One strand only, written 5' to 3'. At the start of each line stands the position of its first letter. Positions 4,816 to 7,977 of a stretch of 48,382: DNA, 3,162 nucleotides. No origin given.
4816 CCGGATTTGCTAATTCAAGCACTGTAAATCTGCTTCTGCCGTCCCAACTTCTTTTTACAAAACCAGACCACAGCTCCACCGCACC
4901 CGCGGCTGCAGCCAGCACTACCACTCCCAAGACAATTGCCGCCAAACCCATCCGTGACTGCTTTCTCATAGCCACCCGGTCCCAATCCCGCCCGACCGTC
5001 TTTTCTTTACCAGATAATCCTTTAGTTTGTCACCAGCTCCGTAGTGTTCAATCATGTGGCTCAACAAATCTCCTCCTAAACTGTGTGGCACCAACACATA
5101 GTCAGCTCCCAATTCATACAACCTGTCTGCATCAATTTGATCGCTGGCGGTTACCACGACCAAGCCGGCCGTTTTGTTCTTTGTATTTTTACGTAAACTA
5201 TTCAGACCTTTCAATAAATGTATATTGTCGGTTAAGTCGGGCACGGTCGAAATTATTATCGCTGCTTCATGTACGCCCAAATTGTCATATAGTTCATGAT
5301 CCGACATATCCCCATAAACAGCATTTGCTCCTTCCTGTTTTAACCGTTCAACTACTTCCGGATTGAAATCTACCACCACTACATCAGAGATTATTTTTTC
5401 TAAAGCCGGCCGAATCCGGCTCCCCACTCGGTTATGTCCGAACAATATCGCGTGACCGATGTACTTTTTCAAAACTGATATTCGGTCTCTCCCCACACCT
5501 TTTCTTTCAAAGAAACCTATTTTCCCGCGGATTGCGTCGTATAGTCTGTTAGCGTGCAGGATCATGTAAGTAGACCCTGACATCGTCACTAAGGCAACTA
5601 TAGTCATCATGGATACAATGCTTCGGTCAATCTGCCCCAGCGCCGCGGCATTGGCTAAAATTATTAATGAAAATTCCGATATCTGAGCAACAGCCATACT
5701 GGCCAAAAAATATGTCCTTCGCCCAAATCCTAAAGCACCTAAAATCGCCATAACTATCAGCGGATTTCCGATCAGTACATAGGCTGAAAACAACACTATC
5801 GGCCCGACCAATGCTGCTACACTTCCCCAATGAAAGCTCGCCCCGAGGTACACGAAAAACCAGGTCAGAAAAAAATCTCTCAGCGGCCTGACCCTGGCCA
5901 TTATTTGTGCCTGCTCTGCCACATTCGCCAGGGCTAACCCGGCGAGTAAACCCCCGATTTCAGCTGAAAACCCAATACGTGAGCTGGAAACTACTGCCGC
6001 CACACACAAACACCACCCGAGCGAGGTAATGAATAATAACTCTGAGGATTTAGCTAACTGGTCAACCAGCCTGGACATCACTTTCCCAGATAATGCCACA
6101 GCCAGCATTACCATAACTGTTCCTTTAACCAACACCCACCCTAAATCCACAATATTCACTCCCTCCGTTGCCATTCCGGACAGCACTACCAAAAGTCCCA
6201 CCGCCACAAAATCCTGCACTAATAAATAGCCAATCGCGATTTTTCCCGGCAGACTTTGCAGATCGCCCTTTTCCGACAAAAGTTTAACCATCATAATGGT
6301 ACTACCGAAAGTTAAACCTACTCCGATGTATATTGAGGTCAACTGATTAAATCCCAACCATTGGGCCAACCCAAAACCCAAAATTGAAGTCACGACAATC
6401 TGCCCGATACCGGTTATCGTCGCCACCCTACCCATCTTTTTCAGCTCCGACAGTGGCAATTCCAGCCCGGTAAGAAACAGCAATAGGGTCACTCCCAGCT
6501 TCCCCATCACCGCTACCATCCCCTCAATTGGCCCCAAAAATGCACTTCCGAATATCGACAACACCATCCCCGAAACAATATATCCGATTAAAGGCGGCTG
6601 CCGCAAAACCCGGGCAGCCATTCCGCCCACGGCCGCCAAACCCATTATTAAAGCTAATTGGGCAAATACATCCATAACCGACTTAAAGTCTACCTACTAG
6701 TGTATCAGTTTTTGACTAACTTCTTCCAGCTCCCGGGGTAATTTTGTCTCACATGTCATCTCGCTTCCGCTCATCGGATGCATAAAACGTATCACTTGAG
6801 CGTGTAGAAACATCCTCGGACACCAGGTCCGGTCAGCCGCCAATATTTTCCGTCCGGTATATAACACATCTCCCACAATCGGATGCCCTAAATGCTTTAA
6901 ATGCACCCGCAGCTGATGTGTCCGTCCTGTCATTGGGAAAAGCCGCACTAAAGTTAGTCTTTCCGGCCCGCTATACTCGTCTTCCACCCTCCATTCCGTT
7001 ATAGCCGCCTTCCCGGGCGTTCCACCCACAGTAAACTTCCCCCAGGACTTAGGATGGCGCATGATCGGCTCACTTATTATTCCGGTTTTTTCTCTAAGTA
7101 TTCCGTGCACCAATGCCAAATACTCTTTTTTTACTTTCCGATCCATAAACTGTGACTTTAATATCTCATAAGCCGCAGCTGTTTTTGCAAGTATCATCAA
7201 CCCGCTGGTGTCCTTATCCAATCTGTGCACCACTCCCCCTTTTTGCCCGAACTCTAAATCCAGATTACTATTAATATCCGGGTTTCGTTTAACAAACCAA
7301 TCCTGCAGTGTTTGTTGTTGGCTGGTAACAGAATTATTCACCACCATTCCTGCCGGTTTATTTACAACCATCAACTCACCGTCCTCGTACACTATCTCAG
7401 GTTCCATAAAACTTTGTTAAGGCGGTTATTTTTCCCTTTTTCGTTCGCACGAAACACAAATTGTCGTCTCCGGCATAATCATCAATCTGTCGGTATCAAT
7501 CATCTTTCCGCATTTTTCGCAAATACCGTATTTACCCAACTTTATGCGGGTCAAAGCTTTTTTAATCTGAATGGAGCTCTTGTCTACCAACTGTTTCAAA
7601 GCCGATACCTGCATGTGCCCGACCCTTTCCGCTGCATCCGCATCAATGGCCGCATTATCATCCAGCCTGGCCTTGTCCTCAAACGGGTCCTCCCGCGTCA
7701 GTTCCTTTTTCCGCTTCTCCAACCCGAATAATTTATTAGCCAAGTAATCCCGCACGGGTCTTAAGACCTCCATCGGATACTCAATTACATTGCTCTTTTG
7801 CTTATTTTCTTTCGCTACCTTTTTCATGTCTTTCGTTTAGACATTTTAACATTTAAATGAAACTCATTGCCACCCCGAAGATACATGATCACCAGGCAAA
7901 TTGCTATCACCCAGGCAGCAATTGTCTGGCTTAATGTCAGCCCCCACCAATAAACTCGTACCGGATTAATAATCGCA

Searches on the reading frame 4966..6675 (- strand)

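Call 56: search_protein_families(library=pfam, proteins=[window:4966-6675:-], max_evalue=0.0001)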
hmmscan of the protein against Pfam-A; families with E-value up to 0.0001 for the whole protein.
window:4966-6675:- (569 aa): 2 families
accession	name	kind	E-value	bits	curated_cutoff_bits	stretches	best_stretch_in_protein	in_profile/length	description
PF00999.27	Na_H_Exchanger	-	6.8e-46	157.3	26.2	1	14-366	4-363/375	Sodium/hydrogen exchanger, transmembrane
PF02254.24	TrkA_N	-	1.5e-20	74.1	23.8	1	410-530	2-116/116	TrkA-N domain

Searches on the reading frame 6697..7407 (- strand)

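Call 56: search_protein_families(library=pfam, proteins=[window:6697-7407:-], max_evalue=0.0001)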
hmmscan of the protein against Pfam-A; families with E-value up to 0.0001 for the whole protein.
window:6697-7407:- (236 aa): 1 family
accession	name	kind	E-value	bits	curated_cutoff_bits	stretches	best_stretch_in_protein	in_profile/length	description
PF00849.27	PseudoU_synth_2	-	1.1e-31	110.6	26.8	1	12-172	2-152/152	RNA pseudouridylate synthase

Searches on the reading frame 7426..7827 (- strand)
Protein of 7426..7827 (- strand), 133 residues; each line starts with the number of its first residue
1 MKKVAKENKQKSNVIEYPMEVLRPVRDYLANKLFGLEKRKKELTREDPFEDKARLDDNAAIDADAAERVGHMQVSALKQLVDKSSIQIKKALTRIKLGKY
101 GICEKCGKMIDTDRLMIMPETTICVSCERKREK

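Call 56: search_protein_families(library=pfam, proteins=[window:7426-7827:-], max_evalue=0.0001)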
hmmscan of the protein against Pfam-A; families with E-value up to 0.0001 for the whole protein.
window:7426-7827:- (133 aa): 1 family
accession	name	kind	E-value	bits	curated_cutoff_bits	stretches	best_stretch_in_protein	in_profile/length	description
PF01258.23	zf-dskA_traR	-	4.9e-12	46.1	24.9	1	98-133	1-36/36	Prokaryotic dksA/traR C4-type zinc finger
